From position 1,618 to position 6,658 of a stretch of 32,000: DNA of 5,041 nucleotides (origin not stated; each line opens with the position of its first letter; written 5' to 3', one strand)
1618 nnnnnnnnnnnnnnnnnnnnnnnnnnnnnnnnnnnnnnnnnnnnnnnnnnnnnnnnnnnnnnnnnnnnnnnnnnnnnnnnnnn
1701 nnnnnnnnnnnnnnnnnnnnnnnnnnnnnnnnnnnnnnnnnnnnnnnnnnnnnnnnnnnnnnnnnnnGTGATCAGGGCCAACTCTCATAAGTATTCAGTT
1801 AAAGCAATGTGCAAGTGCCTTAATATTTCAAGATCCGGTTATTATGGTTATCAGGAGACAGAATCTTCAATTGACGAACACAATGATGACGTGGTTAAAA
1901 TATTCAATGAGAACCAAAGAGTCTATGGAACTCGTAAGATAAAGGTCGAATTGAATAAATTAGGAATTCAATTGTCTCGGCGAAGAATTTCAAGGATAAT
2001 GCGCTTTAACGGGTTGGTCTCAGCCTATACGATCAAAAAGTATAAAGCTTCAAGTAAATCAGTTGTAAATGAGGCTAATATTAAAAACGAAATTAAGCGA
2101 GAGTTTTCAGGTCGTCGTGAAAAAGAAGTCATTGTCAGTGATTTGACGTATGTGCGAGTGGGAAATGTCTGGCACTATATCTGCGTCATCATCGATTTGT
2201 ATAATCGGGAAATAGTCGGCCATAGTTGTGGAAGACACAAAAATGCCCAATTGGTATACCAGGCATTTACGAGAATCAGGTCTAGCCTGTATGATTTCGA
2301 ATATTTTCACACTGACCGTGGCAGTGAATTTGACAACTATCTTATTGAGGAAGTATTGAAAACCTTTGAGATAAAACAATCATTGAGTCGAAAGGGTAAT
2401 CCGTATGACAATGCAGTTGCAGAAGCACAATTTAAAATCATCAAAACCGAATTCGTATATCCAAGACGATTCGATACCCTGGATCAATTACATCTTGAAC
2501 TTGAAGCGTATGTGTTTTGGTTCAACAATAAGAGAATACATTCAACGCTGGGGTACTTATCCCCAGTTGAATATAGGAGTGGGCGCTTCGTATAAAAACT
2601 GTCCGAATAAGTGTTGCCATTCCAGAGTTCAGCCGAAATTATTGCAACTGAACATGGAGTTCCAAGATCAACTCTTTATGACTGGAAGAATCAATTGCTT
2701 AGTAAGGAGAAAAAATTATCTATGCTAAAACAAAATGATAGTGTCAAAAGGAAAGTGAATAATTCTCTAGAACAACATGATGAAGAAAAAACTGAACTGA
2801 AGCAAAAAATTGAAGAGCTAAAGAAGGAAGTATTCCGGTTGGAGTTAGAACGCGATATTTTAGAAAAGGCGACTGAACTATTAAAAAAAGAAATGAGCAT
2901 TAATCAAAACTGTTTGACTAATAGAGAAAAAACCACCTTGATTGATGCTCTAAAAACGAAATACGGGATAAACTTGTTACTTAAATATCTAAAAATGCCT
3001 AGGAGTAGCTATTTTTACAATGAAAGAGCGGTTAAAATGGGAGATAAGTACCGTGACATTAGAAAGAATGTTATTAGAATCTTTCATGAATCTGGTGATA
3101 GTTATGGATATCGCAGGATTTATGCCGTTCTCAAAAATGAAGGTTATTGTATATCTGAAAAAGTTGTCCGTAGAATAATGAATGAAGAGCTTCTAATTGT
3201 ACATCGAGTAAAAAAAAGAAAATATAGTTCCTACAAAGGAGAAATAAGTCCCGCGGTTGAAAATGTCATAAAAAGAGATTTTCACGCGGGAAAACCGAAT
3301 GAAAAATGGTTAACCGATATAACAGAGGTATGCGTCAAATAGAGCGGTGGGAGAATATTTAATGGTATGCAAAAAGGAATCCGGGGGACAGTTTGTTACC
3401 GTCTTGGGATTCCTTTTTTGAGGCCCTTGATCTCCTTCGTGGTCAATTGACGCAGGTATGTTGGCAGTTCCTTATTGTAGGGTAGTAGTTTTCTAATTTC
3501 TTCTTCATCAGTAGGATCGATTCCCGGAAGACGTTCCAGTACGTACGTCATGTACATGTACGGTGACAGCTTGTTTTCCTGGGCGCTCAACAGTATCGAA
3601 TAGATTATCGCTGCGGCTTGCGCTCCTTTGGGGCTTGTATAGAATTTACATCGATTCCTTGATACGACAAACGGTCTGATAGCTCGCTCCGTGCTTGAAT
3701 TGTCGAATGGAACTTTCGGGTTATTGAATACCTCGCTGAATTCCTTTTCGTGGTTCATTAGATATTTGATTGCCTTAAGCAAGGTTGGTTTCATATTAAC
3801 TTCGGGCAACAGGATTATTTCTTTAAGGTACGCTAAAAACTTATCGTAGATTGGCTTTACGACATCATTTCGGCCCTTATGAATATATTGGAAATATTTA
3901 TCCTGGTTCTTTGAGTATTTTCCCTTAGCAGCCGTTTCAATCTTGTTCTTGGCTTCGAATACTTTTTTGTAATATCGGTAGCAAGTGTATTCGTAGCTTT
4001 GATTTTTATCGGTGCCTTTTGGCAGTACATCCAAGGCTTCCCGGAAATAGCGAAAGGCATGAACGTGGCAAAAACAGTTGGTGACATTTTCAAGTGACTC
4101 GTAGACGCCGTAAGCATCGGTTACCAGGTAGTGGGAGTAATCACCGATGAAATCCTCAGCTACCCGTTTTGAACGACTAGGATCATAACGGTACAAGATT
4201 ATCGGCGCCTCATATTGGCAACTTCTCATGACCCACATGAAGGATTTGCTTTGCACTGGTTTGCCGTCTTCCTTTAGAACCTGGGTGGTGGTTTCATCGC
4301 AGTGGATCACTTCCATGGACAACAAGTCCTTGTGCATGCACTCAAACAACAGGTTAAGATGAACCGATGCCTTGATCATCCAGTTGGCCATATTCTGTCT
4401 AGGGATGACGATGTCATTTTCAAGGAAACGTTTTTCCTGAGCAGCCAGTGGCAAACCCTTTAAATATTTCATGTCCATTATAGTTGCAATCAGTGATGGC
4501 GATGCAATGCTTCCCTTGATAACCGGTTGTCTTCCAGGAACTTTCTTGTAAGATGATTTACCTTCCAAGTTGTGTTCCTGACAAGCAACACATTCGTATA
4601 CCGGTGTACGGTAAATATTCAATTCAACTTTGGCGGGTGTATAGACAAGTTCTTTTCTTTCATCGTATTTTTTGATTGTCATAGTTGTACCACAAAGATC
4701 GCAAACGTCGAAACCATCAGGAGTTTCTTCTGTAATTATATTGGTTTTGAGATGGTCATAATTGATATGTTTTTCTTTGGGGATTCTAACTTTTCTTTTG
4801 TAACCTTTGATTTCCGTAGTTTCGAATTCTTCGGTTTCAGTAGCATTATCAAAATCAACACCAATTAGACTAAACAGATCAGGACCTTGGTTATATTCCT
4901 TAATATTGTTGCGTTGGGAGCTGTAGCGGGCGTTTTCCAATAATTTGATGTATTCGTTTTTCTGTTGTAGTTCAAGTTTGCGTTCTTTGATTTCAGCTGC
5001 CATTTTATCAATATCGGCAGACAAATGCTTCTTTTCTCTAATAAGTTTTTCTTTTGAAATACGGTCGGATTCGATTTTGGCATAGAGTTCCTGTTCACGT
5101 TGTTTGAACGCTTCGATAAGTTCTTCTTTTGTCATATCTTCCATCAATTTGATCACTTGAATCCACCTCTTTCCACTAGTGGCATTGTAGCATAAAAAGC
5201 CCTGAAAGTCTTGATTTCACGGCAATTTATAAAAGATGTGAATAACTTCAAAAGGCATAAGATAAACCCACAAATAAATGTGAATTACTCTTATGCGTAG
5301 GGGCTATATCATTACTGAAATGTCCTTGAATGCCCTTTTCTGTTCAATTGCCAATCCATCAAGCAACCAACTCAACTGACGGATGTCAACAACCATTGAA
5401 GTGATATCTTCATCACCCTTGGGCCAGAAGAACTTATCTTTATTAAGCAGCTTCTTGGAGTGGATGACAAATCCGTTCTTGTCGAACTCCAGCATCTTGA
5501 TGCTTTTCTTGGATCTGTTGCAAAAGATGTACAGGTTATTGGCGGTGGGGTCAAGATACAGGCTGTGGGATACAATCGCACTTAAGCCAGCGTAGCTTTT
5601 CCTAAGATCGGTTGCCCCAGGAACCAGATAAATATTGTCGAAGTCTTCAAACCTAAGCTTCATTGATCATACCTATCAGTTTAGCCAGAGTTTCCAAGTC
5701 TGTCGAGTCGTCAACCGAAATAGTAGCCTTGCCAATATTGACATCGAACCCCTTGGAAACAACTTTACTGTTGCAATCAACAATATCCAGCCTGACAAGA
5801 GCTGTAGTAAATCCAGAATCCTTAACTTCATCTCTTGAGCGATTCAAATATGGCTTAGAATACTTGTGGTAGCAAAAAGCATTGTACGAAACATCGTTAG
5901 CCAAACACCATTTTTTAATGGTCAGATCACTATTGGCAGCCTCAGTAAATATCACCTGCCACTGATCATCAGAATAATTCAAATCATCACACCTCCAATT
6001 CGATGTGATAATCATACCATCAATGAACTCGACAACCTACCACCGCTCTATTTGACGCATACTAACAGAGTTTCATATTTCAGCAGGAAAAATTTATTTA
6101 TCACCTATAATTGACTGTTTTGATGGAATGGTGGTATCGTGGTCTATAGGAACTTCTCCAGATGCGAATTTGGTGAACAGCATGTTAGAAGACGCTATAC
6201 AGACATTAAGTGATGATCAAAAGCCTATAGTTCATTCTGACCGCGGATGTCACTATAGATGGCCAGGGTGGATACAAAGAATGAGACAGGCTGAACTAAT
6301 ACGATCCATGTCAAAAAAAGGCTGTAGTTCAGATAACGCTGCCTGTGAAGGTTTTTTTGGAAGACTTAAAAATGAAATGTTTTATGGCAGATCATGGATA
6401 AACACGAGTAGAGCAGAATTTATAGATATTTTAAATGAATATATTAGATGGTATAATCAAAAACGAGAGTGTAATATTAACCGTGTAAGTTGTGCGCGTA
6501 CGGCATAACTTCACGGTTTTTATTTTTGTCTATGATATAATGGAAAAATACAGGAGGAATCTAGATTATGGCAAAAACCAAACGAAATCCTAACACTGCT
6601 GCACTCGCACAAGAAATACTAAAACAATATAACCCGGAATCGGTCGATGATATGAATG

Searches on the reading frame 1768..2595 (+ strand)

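Call 61: search_protein_families(library=pfam, proteins=[window:1768-2595:+], max_evalue=0.001)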
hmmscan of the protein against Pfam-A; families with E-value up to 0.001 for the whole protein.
window:1768-2595:+ (275 aa): 5 families
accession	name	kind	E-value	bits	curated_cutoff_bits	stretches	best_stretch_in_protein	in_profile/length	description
PF13333.12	rve_2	-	4.4e-18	65.6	22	1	219-271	1-53/56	Integrase core domain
PF00665.32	rve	-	4.9e-17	62.5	32.6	1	117-212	3-102/102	Integrase core domain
PF13683.12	rve_3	-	8.8e-14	51.5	26.5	1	202-266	3-67/67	Integrase core domain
PF13276.12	HTH_21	-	2.7e-12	47.2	28.1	1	41-88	9-57/60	HTH-like domain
PF13610.12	DDE_Tnp_IS240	-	2.7e-06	28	27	1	125-242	7-123/139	DDE domain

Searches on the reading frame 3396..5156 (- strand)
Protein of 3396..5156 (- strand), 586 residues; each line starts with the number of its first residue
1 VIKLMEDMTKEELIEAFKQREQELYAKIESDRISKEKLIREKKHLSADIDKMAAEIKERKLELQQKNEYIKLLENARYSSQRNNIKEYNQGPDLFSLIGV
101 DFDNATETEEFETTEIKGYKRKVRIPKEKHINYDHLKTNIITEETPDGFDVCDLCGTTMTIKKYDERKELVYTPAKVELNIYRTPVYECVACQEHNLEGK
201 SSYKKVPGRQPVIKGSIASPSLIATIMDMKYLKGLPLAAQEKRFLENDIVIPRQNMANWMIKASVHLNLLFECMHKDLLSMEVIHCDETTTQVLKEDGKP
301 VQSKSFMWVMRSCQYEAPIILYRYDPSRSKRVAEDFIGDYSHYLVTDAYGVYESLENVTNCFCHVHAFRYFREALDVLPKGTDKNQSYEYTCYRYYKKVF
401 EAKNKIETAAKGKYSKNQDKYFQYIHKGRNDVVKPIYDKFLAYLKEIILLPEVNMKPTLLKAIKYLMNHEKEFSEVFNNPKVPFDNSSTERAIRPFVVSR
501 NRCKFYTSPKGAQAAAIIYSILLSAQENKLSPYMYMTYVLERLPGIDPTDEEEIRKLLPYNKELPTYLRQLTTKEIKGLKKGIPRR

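Call 61: search_protein_families(library=pfam, proteins=[window:3396-5156:-], max_evalue=0.001)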
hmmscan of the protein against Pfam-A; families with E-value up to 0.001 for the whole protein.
window:3396-5156:- (586 aa): 3 families
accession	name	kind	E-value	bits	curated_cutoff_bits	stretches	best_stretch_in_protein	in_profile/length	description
PF03050.20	DDE_Tnp_IS66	-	1.5e-63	215.3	23.1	1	216-514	2-284/284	Transposase IS66 family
PF13817.11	DDE_Tnp_IS66_C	-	1.9e-08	34.8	30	1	520-560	1-39/39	IS66 C-terminal element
PF13005.12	zf-IS66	-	0.00031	21.5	27.3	1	151-192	3-45/46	zinc-finger binding domain of transposase IS66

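Call 81: search_dna_similar(query=window:3396-5156:-, collection=plasmids, mode=protein, max_rows=8)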
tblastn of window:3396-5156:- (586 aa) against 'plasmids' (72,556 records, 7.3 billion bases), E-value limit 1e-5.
The search stops at 5000 records and this limit was reached: more records match than are counted here, and every count below describes the 5000 best-scoring records only.
Records with a match: at least 5000; places in all: 9294; records where one place covers at least 80% of the query: 1496.
Best place of each record, by identity: <60% 5000.
By first word of the organism name: Escherichia 1679; Klebsiella 597; Enterococcus 254; Rhizobium 211; Burkholderia 211; Acinetobacter 198; Sinorhizobium 172; Salmonella 159; Pseudomonas 137; Shigella 114; and 189 more.
By predicted mobility (MOB-suite, as given by PLSDB): conjugative 2734; non-mobilizable 1366; mobilizable 900.
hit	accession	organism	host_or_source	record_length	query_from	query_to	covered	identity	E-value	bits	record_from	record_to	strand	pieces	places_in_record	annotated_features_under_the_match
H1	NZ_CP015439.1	Anoxybacillus amylolyticus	Microbial isolate,soil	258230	26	566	92%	31.5%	5e-68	247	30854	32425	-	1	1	IS66 family transposase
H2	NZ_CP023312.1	Vibrio anguillarum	Dicentrarchus labrax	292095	45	561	88%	31.6%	4e-44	176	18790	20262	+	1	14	IS66-like element ISVa11 family transposase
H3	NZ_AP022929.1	Bacillus cereus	-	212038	49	569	89%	31.3%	8e-68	246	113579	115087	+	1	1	IS66 family transposase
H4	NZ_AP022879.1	Bacillus cereus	-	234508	49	569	89%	31.3%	8e-68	246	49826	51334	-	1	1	IS66 family transposase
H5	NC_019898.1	Thermobacillus composti KWC4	-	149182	47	569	89%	30.9%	2e-64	236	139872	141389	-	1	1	none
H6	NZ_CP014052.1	Vibrio alginolyticus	Environment,seawater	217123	46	561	88%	30.6%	2e-43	174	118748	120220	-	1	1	IS66 family transposase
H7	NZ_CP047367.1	Bacillus nitratireducens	Solanum lycopersicum L.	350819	147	575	70%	38.3%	7e-63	268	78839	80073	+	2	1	none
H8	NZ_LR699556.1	Paraburkholderia dioscoreae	-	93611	56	570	88%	30.4%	1e-50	196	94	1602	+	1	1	IS66 family transposase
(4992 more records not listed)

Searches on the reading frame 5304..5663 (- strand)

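Call 61: search_protein_families(library=pfam, proteins=[window:5304-5663:-], max_evalue=0.001)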
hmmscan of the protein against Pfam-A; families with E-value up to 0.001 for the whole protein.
window:5304-5663:- (119 aa): 1 family
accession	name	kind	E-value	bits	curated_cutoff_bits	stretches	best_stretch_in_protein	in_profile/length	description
PF05717.18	TnpB_IS66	-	3.2e-29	101.2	26.6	1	10-110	2-100/101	IS66 Orf2 like protein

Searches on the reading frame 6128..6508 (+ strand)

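Call 61: search_protein_families(library=pfam, proteins=[window:6128-6508:+], max_evalue=0.001)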
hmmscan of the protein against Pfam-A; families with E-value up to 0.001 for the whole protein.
window:6128-6508:+ (126 aa): 3 families
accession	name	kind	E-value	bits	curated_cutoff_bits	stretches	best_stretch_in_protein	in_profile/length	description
PF13333.12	rve_2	-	5.8e-10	39.6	22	1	74-115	1-41/56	Integrase core domain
PF13683.12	rve_3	-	2.5e-06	27.6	26.5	1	60-113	6-57/67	Integrase core domain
PF00665.32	rve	-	0.00011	22.9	32.6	1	1-65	36-100/102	Integrase core domain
